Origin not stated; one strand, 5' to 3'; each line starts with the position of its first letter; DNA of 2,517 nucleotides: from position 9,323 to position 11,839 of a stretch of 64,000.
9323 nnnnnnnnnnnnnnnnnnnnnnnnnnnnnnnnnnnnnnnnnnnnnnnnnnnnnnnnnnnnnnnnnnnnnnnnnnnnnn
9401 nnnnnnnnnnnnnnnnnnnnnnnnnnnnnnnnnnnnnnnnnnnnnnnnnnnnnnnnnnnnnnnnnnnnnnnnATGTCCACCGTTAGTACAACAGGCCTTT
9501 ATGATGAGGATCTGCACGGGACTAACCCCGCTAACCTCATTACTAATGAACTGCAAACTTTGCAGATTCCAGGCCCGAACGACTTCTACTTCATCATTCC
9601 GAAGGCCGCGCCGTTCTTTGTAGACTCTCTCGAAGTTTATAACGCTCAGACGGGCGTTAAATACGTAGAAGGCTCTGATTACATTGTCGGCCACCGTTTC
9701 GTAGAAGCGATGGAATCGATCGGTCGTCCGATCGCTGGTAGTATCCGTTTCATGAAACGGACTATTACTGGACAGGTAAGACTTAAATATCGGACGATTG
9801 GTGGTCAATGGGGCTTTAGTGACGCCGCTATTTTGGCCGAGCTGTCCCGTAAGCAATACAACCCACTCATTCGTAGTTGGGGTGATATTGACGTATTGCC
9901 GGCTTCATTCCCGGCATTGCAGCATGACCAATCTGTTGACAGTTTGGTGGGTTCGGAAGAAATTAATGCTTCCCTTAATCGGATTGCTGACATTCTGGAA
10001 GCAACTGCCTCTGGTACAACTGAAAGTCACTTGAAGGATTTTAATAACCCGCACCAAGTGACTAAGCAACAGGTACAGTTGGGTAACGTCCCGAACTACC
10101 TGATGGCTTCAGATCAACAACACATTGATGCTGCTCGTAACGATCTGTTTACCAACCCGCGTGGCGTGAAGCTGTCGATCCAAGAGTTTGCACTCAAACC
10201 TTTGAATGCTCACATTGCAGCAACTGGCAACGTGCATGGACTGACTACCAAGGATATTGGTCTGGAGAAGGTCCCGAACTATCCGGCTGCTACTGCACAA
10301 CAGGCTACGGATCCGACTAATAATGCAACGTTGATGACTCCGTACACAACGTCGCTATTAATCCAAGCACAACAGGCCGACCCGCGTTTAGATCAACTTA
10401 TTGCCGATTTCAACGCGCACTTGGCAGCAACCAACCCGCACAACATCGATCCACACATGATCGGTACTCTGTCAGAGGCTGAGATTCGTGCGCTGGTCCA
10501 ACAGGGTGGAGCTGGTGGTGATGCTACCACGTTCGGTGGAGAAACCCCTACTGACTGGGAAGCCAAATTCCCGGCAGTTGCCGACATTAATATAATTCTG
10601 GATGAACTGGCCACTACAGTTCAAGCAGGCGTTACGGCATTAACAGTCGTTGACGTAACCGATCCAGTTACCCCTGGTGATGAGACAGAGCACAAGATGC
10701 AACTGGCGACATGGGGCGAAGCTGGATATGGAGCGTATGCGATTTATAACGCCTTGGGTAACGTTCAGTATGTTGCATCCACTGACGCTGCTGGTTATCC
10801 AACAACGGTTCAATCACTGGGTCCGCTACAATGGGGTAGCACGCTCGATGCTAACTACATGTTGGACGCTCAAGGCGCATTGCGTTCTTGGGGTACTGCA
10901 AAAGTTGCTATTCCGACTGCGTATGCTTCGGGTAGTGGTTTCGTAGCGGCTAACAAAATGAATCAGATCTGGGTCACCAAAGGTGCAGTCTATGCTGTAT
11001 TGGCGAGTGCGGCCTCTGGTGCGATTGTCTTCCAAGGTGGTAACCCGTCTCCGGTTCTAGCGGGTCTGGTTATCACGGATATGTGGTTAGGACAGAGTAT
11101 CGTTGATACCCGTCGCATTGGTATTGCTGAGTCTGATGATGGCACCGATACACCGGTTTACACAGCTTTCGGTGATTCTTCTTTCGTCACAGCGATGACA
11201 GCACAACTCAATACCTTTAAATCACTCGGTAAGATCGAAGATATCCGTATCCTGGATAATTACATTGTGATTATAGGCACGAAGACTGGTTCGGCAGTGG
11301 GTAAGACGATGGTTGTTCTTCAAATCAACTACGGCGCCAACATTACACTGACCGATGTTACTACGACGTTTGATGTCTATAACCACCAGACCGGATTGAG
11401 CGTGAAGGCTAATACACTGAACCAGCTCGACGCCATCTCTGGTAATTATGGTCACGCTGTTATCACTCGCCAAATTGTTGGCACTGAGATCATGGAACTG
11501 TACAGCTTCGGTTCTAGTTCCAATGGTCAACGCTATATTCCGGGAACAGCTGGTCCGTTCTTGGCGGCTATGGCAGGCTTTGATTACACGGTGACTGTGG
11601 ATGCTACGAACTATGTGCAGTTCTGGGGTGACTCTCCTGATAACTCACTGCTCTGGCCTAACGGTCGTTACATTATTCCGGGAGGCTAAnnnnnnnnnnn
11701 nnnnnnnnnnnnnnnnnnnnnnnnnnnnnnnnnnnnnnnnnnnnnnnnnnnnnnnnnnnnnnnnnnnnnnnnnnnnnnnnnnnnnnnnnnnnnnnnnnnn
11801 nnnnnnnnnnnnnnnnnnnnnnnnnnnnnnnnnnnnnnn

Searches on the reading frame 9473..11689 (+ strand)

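Call 5: search_protein_families(library=phrogs, proteins=[window:9473-11689:+])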
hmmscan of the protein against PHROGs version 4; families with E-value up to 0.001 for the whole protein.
window:9473-11689:+ (738 aa): 21 families
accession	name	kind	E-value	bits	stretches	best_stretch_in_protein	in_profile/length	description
phrog_13857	-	tail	0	1188.6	1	3-736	2-741/743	tail protein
phrog_2163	-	head and packaging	5.6e-65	221.5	1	11-634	13-563/574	virion structural protein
phrog_11029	-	tail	2.6e-21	76.2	2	243-322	38-116/892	tail protein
phrog_28376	-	unknown function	8.5e-20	71.7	1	10-201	8-209/690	-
phrog_7557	-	head and packaging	1.9e-16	60.1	1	13-218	6-205/1221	virion structural protein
phrog_26147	-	tail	4.6e-16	59.3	2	10-155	7-149/730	minor tail protein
phrog_3573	-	unknown function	9.1e-16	58.1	2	103-238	2-110/1001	-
phrog_7449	-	unknown function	9.4e-14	51.1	1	35-182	19-164/1714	-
phrog_19279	-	other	4.3e-10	39.5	1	242-294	373-425/794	phosphodiesterase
phrog_23008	-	tail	1.2e-08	34.7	1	15-233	11-235/812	tail fiber protein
phrog_32939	-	unknown function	1.3e-08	35.3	1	183-222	46-85/497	-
phrog_8147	-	tail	6.2e-08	33.2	1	276-344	97-163/436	tail fiber protein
phrog_34368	-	unknown function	1e-07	32.4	1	176-236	100-160/344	-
phrog_8078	-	head and packaging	1.7e-07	30.5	1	12-148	6-139/1392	virion structural protein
phrog_25620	-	tail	3.8e-07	30.7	1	185-269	223-280/348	tail collar fiber protein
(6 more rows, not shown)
